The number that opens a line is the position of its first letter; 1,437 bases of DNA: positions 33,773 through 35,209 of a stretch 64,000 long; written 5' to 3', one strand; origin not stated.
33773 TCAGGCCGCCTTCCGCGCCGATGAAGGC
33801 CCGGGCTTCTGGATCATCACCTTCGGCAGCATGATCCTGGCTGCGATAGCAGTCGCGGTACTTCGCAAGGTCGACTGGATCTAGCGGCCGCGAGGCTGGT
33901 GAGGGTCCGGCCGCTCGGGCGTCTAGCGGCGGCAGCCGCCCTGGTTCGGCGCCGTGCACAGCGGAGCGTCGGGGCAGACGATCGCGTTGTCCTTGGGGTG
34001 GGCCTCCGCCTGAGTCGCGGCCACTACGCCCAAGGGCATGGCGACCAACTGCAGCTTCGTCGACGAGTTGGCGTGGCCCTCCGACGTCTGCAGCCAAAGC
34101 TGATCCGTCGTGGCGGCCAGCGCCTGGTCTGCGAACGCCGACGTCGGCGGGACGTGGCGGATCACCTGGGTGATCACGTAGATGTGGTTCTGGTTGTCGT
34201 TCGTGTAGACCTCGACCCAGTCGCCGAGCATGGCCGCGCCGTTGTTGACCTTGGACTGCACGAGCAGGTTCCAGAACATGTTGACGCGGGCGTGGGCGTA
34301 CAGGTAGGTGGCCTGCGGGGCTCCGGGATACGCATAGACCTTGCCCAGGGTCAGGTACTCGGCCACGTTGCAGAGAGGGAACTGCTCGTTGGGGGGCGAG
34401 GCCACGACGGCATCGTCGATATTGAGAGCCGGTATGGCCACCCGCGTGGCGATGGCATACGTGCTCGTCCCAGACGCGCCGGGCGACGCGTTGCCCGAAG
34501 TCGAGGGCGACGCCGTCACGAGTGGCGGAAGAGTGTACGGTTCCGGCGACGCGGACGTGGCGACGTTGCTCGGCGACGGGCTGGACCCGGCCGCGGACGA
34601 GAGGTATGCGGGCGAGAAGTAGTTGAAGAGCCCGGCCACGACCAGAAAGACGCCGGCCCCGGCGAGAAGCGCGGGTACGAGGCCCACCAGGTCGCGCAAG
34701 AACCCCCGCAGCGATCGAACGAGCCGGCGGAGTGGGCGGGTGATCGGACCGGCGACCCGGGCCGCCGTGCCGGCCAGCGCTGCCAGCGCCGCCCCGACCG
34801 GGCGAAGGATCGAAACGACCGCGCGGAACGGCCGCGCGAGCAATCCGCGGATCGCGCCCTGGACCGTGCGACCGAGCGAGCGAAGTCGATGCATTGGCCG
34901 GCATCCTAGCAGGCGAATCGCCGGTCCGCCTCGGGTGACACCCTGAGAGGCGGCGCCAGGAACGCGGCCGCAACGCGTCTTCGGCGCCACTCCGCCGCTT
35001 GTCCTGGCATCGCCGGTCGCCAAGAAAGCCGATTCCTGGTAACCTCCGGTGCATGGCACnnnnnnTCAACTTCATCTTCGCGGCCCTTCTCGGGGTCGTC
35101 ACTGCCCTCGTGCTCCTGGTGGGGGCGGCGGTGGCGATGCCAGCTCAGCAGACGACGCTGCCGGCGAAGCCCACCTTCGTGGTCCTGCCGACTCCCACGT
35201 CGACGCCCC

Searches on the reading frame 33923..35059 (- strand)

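Call 77: search_protein_families(library=pfam, proteins=[window:33923-35059:-], max_evalue=0.001)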
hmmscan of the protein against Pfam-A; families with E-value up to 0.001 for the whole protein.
window:33923-35059:- (378 aa): 1 family
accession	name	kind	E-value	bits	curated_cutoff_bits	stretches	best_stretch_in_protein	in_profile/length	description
PF04203.18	Sortase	-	7.1e-05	23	26.6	1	208-327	2-108/125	Sortase domain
